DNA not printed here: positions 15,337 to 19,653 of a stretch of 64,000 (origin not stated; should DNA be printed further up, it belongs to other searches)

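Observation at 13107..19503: Apparent operon aspS - HD-only (p)ppGpp-hydrolase-like protein - 1338-aa Ser/Thr kinase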

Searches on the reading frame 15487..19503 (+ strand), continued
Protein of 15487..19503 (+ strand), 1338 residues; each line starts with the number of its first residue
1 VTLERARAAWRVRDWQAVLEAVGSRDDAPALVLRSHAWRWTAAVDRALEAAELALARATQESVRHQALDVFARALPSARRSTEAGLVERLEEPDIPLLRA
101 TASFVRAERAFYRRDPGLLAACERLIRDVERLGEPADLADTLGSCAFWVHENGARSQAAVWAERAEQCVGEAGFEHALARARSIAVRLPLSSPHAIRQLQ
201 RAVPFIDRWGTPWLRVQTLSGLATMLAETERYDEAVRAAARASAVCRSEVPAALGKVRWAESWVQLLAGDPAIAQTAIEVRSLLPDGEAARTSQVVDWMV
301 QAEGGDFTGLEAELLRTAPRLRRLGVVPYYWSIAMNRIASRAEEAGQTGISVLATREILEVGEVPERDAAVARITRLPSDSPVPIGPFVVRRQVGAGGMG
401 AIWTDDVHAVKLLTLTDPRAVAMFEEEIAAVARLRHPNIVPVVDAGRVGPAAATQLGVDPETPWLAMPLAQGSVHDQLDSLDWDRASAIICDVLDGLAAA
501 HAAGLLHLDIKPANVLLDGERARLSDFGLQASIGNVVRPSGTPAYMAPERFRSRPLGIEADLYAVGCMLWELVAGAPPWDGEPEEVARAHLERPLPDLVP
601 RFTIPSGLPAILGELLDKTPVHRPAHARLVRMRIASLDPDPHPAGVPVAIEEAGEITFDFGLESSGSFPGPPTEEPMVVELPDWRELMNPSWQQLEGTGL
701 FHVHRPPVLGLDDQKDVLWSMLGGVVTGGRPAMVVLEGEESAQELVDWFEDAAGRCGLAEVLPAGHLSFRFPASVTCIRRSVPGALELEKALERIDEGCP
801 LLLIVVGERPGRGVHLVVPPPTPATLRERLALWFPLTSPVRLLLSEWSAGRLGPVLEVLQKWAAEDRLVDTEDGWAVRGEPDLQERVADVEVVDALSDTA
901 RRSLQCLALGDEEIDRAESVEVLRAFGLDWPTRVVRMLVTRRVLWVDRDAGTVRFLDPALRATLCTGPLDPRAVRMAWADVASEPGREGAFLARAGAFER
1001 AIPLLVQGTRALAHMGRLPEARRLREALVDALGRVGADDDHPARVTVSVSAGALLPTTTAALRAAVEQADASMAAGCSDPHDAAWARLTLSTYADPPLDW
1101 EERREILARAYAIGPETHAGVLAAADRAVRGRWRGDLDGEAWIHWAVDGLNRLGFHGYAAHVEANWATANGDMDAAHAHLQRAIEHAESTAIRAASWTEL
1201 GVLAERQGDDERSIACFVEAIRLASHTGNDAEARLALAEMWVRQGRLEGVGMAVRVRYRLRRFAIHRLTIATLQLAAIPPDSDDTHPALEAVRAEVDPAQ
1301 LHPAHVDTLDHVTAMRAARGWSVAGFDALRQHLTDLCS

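Call 22: find_homologous_proteins(query=window:15487-19503:+)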
Query window:15487-19503:+ (1338 aa): 1045 proteins with E <= 0.001 among 8000 candidates; the best 120 are listed.
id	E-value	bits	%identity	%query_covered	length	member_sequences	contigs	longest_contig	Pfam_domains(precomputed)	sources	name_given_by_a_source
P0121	0.0e+0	2975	100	100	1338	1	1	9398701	PF07714.24,PF00069.32,PF00515.35,PF13424.13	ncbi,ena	-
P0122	4.0e-40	155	29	49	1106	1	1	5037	PF07714.24,PF00069.32,PF13424.13,PF07719.24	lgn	-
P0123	1.1e-36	144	34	29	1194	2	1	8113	PF07714.24,PF00069.32,PF13424.13,PF13191.13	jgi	jgi:tetratricopeptide (TPR) repeat protein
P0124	3.8e-32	129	27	21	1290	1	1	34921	PF07714.24,PF00069.32,PF03109.23,PF19974.6,PF01163.29,PF00041.28,PF01636.30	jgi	jgi:serine/threonine protein kinase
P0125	1.5e-30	124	32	28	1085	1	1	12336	PF07714.24,PF00069.32,PF13424.13,PF13401.13,PF13191.13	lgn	-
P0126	3.7e-30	122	33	29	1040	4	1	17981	PF07714.24,PF00069.32,PF13191.13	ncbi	-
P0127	9.7e-30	121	41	15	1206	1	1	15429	PF07714.24,PF00069.32,PF13424.13,PF13401.13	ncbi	-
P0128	8.4e-29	118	35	18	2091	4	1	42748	PF23586.3,PF13360.14,PF25048.2,PF23342.2,PF23411.2,PF23393.3,PF00069.32,PF24797.2,PF20426.5,PF25460.2,PF11715.17,PF25178.1,PF23775.2,PF25173.2,PF23383.2,PF25171.2,PF12894.14,PF20703.4,PF24780.2,PF23761.2,PF25172.2,PF24782.3,PF25047.1,PF26550.2,PF23756.2,PF23098.2,PF25168.2,PF24105.2,PF24805.2,PF2401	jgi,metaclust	metaclust:\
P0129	9.3e-28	114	31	19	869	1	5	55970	PF07714.24,PF00069.32,PF03109.23,PF01636.30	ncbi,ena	-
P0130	2.4e-27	113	35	21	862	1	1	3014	PF07714.24,PF00069.32,PF03109.23,PF17667.8,PF01636.30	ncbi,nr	ncbi:protein kinase, partial [Myxococcota bacterium]|nr:protein kinase [Myxococcota bacterium]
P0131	4.2e-27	112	33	34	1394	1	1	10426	PF07714.24,PF00069.32,PF13191.13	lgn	-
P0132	4.3e-27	112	32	29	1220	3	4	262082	PF07714.24,PF00069.32,PF13424.13,PF25199.2,PF13191.13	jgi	jgi:tetratricopeptide (TPR) repeat protein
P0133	4.2e-26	109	36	19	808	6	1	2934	PF00553.26,PF07714.24,PF00069.32,PF01636.30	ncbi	-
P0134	5.1e-26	109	32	18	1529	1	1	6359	PF14559.13,PF07714.24,PF00069.32,PF17874.8,PF00515.35,PF03109.23,PF13424.13,PF14531.13,PF13432.13,PF13181.13,PF07719.24,PF01636.30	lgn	-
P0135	2.8e-25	106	31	30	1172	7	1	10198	PF07714.24,PF00069.32,PF03109.23,PF13424.13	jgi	jgi:serine/threonine protein kinase/tetratricopeptide (TPR) repeat protein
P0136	3.8e-25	106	31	29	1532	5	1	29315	PF07714.24,PF00069.32,PF13424.13,PF13191.13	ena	-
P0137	7.0e-25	105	37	19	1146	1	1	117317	PF13176.13,PF13191.13,PF13374.13,PF07714.24,PF00069.32,PF17874.8,PF00515.35,PF03109.23,PF04212.25,PF13424.13,PF13181.13,PF07719.24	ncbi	-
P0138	1.5e-24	104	33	21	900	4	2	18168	PF07714.24,PF00069.32,PF26549.1,PF26550.2,PF07676.19,PF01636.30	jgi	jgi:serine/threonine protein kinase/Tol biopolymer transport system component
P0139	1.7e-24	104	36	19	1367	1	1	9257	PF07714.24,PF00069.32,PF03109.23,PF01636.30,PF13191.13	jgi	jgi:eukaryotic-like serine/threonine-protein kinase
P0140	5.8e-24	102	33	21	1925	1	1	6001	PF03704.24,PF25168.2,PF13360.14,PF24105.2,PF24805.2,PF25048.2,PF24017.3,PF23342.2,PF24817.2,PF13191.13,PF23798.2,PF23393.3,PF07714.24,PF23609.2,PF00069.32,PF20426.5,PF25460.2,PF00400.39,PF11715.17,PF23414.2,PF25178.1,PF23410.5,PF25174.2,PF24814.2,PF23381.2,PF25173.2,PF25171.2,PF12894.14,PF25175.2,PF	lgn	-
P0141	1.0e-23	101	38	17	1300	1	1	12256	PF07714.24,PF00069.32,PF17874.8,PF00515.35,PF13424.13,PF14938.13,PF13181.13,PF07719.24,PF13191.13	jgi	jgi:tetratricopeptide (TPR) repeat protein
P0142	1.6e-23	100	35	18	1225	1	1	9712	PF07714.24,PF00069.32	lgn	-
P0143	2.0e-23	100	30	18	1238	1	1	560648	PF06293.21,PF07714.24,PF00069.32,PF03109.23,PF14531.13,PF07719.24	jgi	jgi:serine/threonine protein kinase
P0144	3.6e-23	99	36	19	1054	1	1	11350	PF07714.24,PF00069.32,PF25174.2,PF24814.2,PF23381.2,PF12894.14,PF24807.2,PF25175.2,PF24817.2,PF00400.39,PF23414.2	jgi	jgi:WD40 repeat protein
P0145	3.9e-23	99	36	18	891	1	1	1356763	PF07714.24,PF00069.32,PF03109.23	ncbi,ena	-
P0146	5.4e-23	99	34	21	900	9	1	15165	PF07714.24,PF00069.32,PF03109.23,PF01636.30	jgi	jgi:hypothetical protein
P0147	5.6e-23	99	34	18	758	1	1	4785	PF13431.13,PF13414.13,PF13428.13,PF14559.13,PF07714.24,PF00069.32,PF00515.35,PF03109.23,PF21033.5,PF13432.13,PF13181.13,PF07719.24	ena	-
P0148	9.8e-23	98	33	18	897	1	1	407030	PF07714.24,PF00069.32,PF13240.12,PF03109.23,PF01636.30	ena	-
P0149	1.2e-22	98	34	18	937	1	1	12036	PF13414.13,PF04049.20,PF12569.15,PF13374.13,PF07714.24,PF00069.32,PF00515.35,PF13424.13,PF14531.13,PF13429.13,PF07719.24,PF01636.30,PF13174.13,PF20308.5,PF25063.1,PF13431.13,PF23914.2,PF25062.2,PF13176.13,PF13428.13,PF25064.2,PF14559.13,PF13371.13,PF03109.23,PF12895.14,PF13432.13,PF13181.13,PF01239.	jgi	-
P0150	1.7e-22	97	37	19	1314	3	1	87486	PF07714.24,PF00069.32,PF13401.13,PF13191.13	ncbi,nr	ncbi:MAG: protein kinase [Sandaracinaceae bacterium]|nr:protein kinase [Sandaracinaceae bacterium]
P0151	2.0e-22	97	35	18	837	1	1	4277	PF07714.24,PF00069.32,PF01636.30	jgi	jgi:serine/threonine-protein kinase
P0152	2.2e-22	97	37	19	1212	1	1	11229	PF07714.24,PF00069.32,PF13424.13,PF13401.13,PF13191.13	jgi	jgi:tetratricopeptide (TPR) repeat protein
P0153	2.4e-22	97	36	18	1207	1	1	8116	PF13431.13,PF23914.2,PF13414.13,PF13176.13,PF13428.13,PF14559.13,PF07714.24,PF00069.32,PF00515.35,PF03109.23,PF12895.14,PF13424.13,PF21033.5,PF13432.13,PF13181.13,PF07719.24,PF01636.30,PF13174.13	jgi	jgi:serine/threonine-protein kinase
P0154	4.8e-22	96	36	18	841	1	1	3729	PF07714.24,PF00069.32,PF03109.23,PF01636.30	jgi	jgi:serine/threonine-protein kinase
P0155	5.1e-22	95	31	19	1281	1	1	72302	PF07714.24,PF00069.32,PF03109.23,PF13401.13,PF13191.13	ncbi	-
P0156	8.8e-22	95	39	15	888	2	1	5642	PF07714.24,PF00069.32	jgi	-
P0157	1.1e-21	94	36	17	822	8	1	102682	PF07714.24,PF00069.32,PF03109.23,PF01636.30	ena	-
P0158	1.9e-21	94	32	18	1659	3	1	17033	PF14559.13,PF07714.24,PF00069.32,PF03109.23,PF08308.18,PF13428.13,PF13620.13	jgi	-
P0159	3.2e-21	93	32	20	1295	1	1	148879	PF07714.24,PF00069.32,PF13191.13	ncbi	-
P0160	4.5e-21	92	33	29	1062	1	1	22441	PF07714.24,PF00069.32,PF00515.35,PF13424.13,PF13176.13,PF13432.13,PF13401.13,PF13181.13,PF07719.24,PF13191.13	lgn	-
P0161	5.3e-21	92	31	20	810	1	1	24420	PF07714.24,PF00069.32,PF03109.23,PF01636.30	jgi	jgi:serine/threonine protein kinase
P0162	7.2e-21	92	36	18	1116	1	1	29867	PF07714.24,PF00069.32,PF01636.30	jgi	-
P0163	8.0e-21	92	35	20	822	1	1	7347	PF14559.13,PF07714.24,PF13431.13,PF00069.32,PF23914.2,PF13414.13,PF13432.13,PF07719.24,PF01636.30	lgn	-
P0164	8.1e-21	92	34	18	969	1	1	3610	PF13431.13,PF13176.13,PF24885.2,PF13374.13,PF07721.21,PF14559.13,PF07714.24,PF00069.32,PF17874.8,PF00515.35,PF03109.23,PF12895.14,PF13424.13,PF13432.13,PF13181.13,PF07719.24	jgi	jgi:tetratricopeptide (TPR) repeat protein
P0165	8.3e-21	91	34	17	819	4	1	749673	PF07714.24,PF00069.32,PF03109.23,PF01636.30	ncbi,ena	-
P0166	1.0e-20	91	33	20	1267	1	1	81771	PF07714.24,PF00069.32,PF13490.12,PF05729.19,PF13401.13,PF13191.13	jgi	jgi:serine/threonine protein kinase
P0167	1.1e-20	91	34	19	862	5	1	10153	PF13431.13,PF23914.2,PF13414.13,PF13176.13,PF13428.13,PF25064.2,PF13374.13,PF14559.13,PF24575.2,PF07714.24,PF00069.32,PF10516.16,PF13371.13,PF11846.15,PF00515.35,PF12895.14,PF13424.13,PF21033.5,PF13432.13,PF13181.13,PF07719.24,PF13174.13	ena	-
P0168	1.1e-20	91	33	19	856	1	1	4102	PF13431.13,PF23914.2,PF13414.13,PF13176.13,PF13428.13,PF13374.13,PF14559.13,PF07714.24,PF00069.32,PF13371.13,PF00515.35,PF12895.14,PF13424.13,PF21033.5,PF13432.13,PF13181.13,PF07719.24,PF13174.13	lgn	-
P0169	1.2e-20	91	34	19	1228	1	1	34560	PF07714.24,PF00069.32,PF13401.13,PF13191.13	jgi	jgi:hypothetical protein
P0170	1.3e-20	91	37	16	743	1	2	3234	PF14559.13,PF07714.24,PF13431.13,PF00069.32,PF13414.13,PF00515.35,PF21033.5,PF13432.13,PF13428.13,PF13181.13,PF07719.24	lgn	-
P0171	1.5e-20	91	33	18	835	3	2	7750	PF07714.24,PF00069.32,PF03109.23,PF01636.30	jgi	jgi:serine/threonine-protein kinase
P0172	1.7e-20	90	32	19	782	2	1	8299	PF07714.24,PF00069.32,PF03109.23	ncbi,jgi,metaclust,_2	metaclust:\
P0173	1.9e-20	90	32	18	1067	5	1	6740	PF07714.24,PF00069.32,PF03109.23,PF01636.30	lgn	-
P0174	2.0e-20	90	32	18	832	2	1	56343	PF07714.24,PF00069.32,PF01636.30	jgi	-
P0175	2.2e-20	90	34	19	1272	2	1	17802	PF07714.24,PF00069.32,PF13240.12,PF13424.13,PF07719.24,PF13191.13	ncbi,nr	ncbi:MAG: protein kinase [Myxococcales bacterium]|nr:protein kinase [Myxococcales bacterium]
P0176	2.4e-20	90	35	18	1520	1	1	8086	PF13414.13,PF10952.16,PF13176.13,PF13428.13,PF13191.13,PF13374.13,PF07714.24,PF00069.32,PF17874.8,PF00515.35,PF13424.13,PF13432.13,PF00211.26,PF13181.13,PF07719.24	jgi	jgi:tetratricopeptide (TPR) repeat protein/class 3 adenylate cyclase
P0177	2.6e-20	90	33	20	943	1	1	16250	PF07714.24,PF00069.32,PF00515.35,PF10952.16,PF13424.13,PF13176.13,PF24885.2,PF13181.13,PF07719.24,PF13374.13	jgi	-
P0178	2.6e-20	90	38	14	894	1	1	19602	PF07714.24,PF00069.32,PF03109.23,PF01636.30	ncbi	-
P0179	3.2e-20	90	35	18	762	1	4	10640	PF13431.13,PF13414.13,PF13428.13,PF14559.13,PF07714.24,PF00069.32,PF00515.35,PF03109.23,PF13424.13,PF21033.5,PF13432.13,PF13181.13,PF07719.24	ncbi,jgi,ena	ncbi:MAG TPA: protein kinase [Thermoanaerobaculia bacterium]|jgi:serine/threonine-protein kinase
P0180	4.0e-20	89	34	18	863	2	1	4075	PF07714.24,PF00069.32,PF01636.30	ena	-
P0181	4.8e-20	89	32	20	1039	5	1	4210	PF07714.24,PF13431.13,PF00069.32,PF13414.13,PF00515.35,PF13181.13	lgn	-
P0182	5.6e-20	89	34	18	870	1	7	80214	PF07714.24,PF00069.32,PF00012.27,PF01636.30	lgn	-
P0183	6.3e-20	89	34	18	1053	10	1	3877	PF07714.24,PF00069.32,PF13414.13,PF13428.13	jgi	jgi:eukaryotic-like serine/threonine-protein kinase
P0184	6.3e-20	89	40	15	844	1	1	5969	PF13431.13,PF13414.13,PF13176.13,PF24885.2,PF13428.13,PF13374.13,PF14559.13,PF07714.24,PF00069.32,PF17874.8,PF00515.35,PF12895.14,PF13424.13,PF13432.13,PF13181.13,PF07719.24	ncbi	-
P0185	9.6e-20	88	32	18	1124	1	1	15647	PF10602.16,PF07714.24,PF00069.32,PF17874.8,PF00515.35,PF13424.13,PF24885.2,PF14938.13,PF07719.24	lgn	-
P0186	1.1e-19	88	32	18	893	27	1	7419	PF07714.24,PF00069.32,PF03109.23,PF01636.30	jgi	jgi:serine/threonine-protein kinase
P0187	1.4e-19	87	33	19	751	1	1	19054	PF14559.13,PF07714.24,PF00069.32,PF13414.13,PF00515.35,PF03109.23,PF13424.13,PF13432.13,PF13428.13,PF07719.24,PF01636.30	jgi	jgi:TolB-like protein/Flp pilus assembly protein TadD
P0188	1.4e-19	87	32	18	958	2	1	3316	PF07714.24,PF00069.32,PF03109.23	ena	-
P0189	1.9e-19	87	36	15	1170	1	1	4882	PF06293.21,PF07714.24,PF00069.32,PF03109.23,PF17667.8,PF01636.30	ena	-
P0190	1.9e-19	87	36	19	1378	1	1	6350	PF01839.30,PF07714.24,PF00069.32,PF23914.2,PF13517.13,PF13432.13,PF07719.24,PF01636.30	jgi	jgi:tetratricopeptide (TPR) repeat protein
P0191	2.0e-19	87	37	14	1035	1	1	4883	PF06293.21,PF07714.24,PF00069.32,PF17874.8,PF00515.35,PF25872.1,PF13424.13,PF13401.13,PF13181.13,PF07719.24,PF00931.29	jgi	jgi:predicted ATPase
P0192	2.1e-19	87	33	18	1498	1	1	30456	PF23586.3,PF13360.14,PF25048.2,PF07865.18,PF23342.2,PF23411.2,PF02239.23,PF13191.13,PF23393.3,PF23609.2,PF00069.32,PF24797.2,PF15492.13,PF20426.5,PF25460.2,PF11715.17,PF25178.1,PF23775.2,PF25173.2,PF23383.2,PF25171.2,PF12894.14,PF20703.4,PF24780.2,PF23761.2,PF25172.2,PF24782.3,PF08662.18,PF25047.1,P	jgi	-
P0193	2.2e-19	87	35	18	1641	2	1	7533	PF13240.12,PF13414.13,PF13176.13,PF13428.13,PF24460.2,PF13248.12,PF13191.13,PF13374.13,PF14559.13,PF07714.24,PF00069.32,PF17874.8,PF12773.14,PF00515.35,PF13424.13,PF28559.1,PF13432.13,PF00211.26,PF13181.13,PF07719.24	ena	-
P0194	2.3e-19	87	32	19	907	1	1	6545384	PF07714.24,PF00069.32,PF17874.8,PF00515.35,PF13424.13,PF13176.13,PF24885.2,PF13181.13,PF07719.24,PF13374.13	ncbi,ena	-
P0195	2.3e-19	87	32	20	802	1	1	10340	PF13431.13,PF23914.2,PF13414.13,PF13176.13,PF13428.13,PF14559.13,PF07714.24,PF00069.32,PF00515.35,PF03109.23,PF13424.13,PF21033.5,PF13432.13,PF13181.13,PF07719.24,PF13174.13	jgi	jgi:TolB-like protein/Tfp pilus assembly protein PilF/tRNA A-37 threonylcarbamoyl transferase compon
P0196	2.5e-19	87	33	19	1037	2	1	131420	PF07714.24,PF13431.13,PF00069.32,PF13414.13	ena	-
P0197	2.5e-19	87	33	18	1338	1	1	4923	PF13176.13,PF13401.13,PF13191.13,PF13374.13,PF07714.24,PF00069.32,PF17874.8,PF00515.35,PF13424.13,PF14938.13,PF13181.13,PF07719.24,PF13174.13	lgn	-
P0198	2.5e-19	87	34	19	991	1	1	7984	PF00672.31,PF07714.24,PF00069.32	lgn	-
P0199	2.6e-19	87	32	20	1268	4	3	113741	PF14559.13,PF07714.24,PF00069.32,PF13414.13,PF17874.8,PF00515.35,PF03109.23,PF13424.13,PF07719.24,PF01636.30,PF13374.13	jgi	jgi:eukaryotic-like serine/threonine-protein kinase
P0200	3.0e-19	86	32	18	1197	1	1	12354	PF07714.24,PF00069.32,PF03109.23,PF13401.13,PF13191.13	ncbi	ncbi:MAG: AAA family ATPase [Kofleriaceae bacterium]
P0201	3.1e-19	86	31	19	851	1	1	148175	PF07714.24,PF00069.32,PF03109.23,PF01636.30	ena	-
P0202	3.2e-19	86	32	19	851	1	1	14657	PF07714.24,PF00069.32,PF03109.23,PF01636.30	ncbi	ncbi:MAG TPA: protein kinase [Thermoanaerobaculia bacterium]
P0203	3.3e-19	86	35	19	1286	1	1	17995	PF13431.13,PF23914.2,PF13414.13,PF13176.13,PF13428.13,PF14559.13,PF07714.24,PF00069.32,PF00515.35,PF03109.23,PF22860.3,PF12895.14,PF13424.13,PF13432.13,PF13181.13,PF07719.24,PF01636.30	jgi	jgi:serine/threonine-protein kinase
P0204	3.3e-19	86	35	20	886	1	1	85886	PF07714.24,PF00069.32,PF25174.2,PF26549.1,PF00930.28,PF03109.23,PF26550.2,PF07676.19,PF01636.30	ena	-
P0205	3.5e-19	86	33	18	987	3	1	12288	PF07714.24,PF00069.32,PF13428.13,PF07719.24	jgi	jgi:tetratricopeptide (TPR) repeat protein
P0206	3.6e-19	86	31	22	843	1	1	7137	PF07714.24,PF00069.32,PF03109.23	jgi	jgi:eukaryotic-like serine/threonine-protein kinase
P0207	3.9e-19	86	32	19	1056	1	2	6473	PF07714.24,PF13431.13,PF00069.32,PF13414.13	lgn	-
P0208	4.0e-19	86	33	18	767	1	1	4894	PF07714.24,PF00069.32,PF03109.23,PF01636.30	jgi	jgi:serine/threonine protein kinase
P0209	4.5e-19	86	34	18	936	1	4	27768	PF13431.13,PF23914.2,PF13414.13,PF04049.20,PF13176.13,PF12569.15,PF13428.13,PF25064.2,PF14559.13,PF07714.24,PF00069.32,PF00515.35,PF03109.23,PF12895.14,PF13424.13,PF13432.13,PF13429.13,PF13181.13,PF01239.29,PF07719.24,PF13174.13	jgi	jgi:tetratricopeptide (TPR) repeat protein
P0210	4.5e-19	86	34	18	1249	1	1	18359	PF07714.24,PF00069.32,PF03109.23,PF13401.13,PF13191.13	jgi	jgi:predicted ATPase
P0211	4.8e-19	86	32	18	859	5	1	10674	PF07714.24,PF00069.32,PF03109.23,PF01636.30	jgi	jgi:predicted Ser/Thr protein kinase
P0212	4.8e-19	86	32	19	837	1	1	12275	PF14559.13,PF07714.24,PF00069.32,PF03109.23,PF13428.13,PF13181.13,PF07719.24,PF01636.30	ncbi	-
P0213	4.9e-19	86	33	18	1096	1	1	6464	PF13176.13,PF13374.13,PF14559.13,PF10345.16,PF07714.24,PF00069.32,PF17874.8,PF00515.35,PF03109.23,PF13424.13,PF13181.13,PF07719.24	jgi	jgi:tetratricopeptide (TPR) repeat protein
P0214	5.0e-19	86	33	19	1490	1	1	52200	PF07714.24,PF00069.32,PF12773.14,PF00515.35,PF03109.23,PF13424.13,PF13401.13,PF07719.24,PF13191.13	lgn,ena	-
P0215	5.1e-19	86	32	19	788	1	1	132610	PF07714.24,PF13431.13,PF00069.32,PF13414.13,PF00515.35,PF03109.23,PF13432.13,PF13181.13,PF07719.24,PF01636.30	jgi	jgi:serine/threonine-protein kinase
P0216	5.5e-19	85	35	14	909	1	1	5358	PF07714.24,PF00069.32,PF03109.23,PF01636.30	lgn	-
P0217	7.2e-19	85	33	19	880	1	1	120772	PF13431.13,PF13414.13,PF13176.13,PF13428.13,PF14559.13,PF07714.24,PF00069.32,PF00515.35,PF12895.14,PF13424.13,PF13181.13,PF07719.24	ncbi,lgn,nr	ncbi:MAG TPA: protein kinase [Acidobacteriota bacterium]|nr:protein kinase [Acidobacteriota bacteriu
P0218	7.2e-19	85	34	18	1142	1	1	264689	PF07714.24,PF13431.13,PF00069.32,PF13414.13,PF21033.5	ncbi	ncbi:MAG: protein kinase [Thermoanaerobaculaceae bacterium]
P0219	7.5e-19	85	37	19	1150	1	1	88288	PF07714.24,PF00069.32,PF00515.35,PF25872.1,PF13424.13,PF00486.35,PF07719.24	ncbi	-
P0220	7.5e-19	85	31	20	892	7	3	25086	PF07714.24,PF00069.32,PF03109.23,PF01636.30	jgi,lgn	jgi:serine/threonine-protein kinase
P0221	7.7e-19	85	33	18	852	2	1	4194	PF07714.24,PF00069.32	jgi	jgi:Protein kinase domain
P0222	7.9e-19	85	35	18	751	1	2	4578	PF07714.24,PF00069.32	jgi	jgi:serine/threonine-protein kinase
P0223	8.2e-19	85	33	15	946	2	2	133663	PF14559.13,PF03704.24,PF07714.24,PF00069.32,PF13414.13,PF03109.23,PF13432.13,PF13428.13,PF07719.24,PF01636.30,PF13174.13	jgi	jgi:serine/threonine protein kinase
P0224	8.7e-19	85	43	10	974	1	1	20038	PF03704.24,PF13431.13,PF23914.2,PF13414.13,PF13176.13,PF12569.15,PF13428.13,PF13374.13,PF14559.13,PF24575.2,PF07714.24,PF00069.32,PF13371.13,PF00515.35,PF12895.14,PF13424.13,PF21033.5,PF13432.13,PF13181.13,PF01239.29,PF07719.24,PF13174.13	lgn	-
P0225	8.9e-19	85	32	18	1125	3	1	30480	PF10602.16,PF07714.24,PF00069.32,PF23914.2,PF00515.35,PF13424.13,PF24885.2,PF14938.13,PF07719.24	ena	-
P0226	9.1e-19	85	31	19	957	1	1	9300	PF07714.24,PF00069.32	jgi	jgi:serine/threonine protein kinase/tetratricopeptide (TPR) repeat protein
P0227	9.2e-19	85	33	18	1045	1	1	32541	PF25168.2,PF13414.13,PF24105.2,PF24805.2,PF23342.2,PF24817.2,PF23393.3,PF07714.24,PF00069.32,PF00515.35,PF25460.2,PF00400.39,PF07719.24,PF23414.2,PF13431.13,PF25174.2,PF24814.2,PF23381.2,PF25173.2,PF25175.2,PF13428.13,PF24796.2,PF07676.19,PF24780.2,PF25172.2,PF25391.2,PF12895.14,PF24807.2,PF25047.1,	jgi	jgi:tetratricopeptide (TPR) repeat protein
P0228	1.0e-18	85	33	19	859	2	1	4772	PF13431.13,PF13414.13,PF13428.13,PF14559.13,PF07714.24,PF00069.32,PF00515.35,PF03109.23,PF13424.13,PF21033.5,PF13432.13,PF13181.13,PF07719.24,PF01636.30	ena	-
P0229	1.1e-18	84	32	18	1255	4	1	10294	PF13401.13,PF13428.13,PF13191.13,PF13374.13,PF07714.24,PF00069.32,PF12330.15,PF00515.35,PF03109.23,PF13424.13,PF13181.13,PF07719.24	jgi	-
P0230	1.1e-18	84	31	20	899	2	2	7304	PF07714.24,PF00069.32,PF03109.23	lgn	-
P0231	1.3e-18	84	33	18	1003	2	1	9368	PF07714.24,PF13431.13,PF00069.32,PF07719.24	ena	-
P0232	1.3e-18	84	32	20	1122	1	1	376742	PF07714.24,PF00069.32,PF17874.8,PF03109.23,PF13191.13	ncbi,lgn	-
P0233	1.3e-18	84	35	18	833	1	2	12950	PF13431.13,PF23914.2,PF13414.13,PF00486.35,PF13428.13,PF13374.13,PF07721.21,PF14559.13,PF24575.2,PF07714.24,PF00069.32,PF00515.35,PF12895.14,PF13424.13,PF21033.5,PF13432.13,PF13181.13,PF14561.13,PF07719.24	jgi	jgi:serine/threonine-protein kinase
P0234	1.4e-18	84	33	18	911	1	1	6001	PF07714.24,PF00069.32,PF03109.23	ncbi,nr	ncbi:MAG TPA: serine/threonine-protein kinase [Gammaproteobacteria bacterium]|nr:serine/threonine-pr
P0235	1.4e-18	84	33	20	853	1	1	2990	PF07714.24,PF00069.32,PF26549.1,PF03109.23,PF07676.19,PF01636.30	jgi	-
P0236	1.4e-18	84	34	19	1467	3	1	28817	PF07714.24,PF00069.32,PF12773.14,PF00515.35,PF03109.23,PF13424.13,PF13432.13,PF07719.24,PF13191.13,PF13374.13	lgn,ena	-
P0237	1.4e-18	84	38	20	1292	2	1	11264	PF07714.24,PF00069.32,PF13191.13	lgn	-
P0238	1.7e-18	84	31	19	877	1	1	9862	PF07714.24,PF00069.32,PF03109.23,PF01636.30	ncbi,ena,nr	ncbi:MAG TPA: serine/threonine-protein kinase [Candidatus Sulfomarinibacteraceae bacterium]|nr:serin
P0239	1.9e-18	84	31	19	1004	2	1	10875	PF07714.24,PF00069.32,PF13414.13,PF03109.23,PF01636.30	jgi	jgi:serine/threonine protein kinase/tetratricopeptide (TPR) repeat protein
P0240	1.9e-18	84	32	21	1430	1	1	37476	PF23769.2,PF25048.2,PF23342.2,PF23411.2,PF02239.23,PF23393.3,PF00069.32,PF24797.2,PF20426.5,PF25460.2,PF23749.2,PF25178.1,PF23775.2,PF25173.2,PF23383.2,PF25171.2,PF12894.14,PF24780.2,PF25172.2,PF24782.3,PF25047.1,PF26550.2,PF23756.2,PF23098.2,PF25168.2,PF24105.2,PF24805.2,PF24017.3,PF24817.2,PF23798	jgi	jgi:WD40 repeat protein/tRNA A-37 threonylcarbamoyl transferase component Bud32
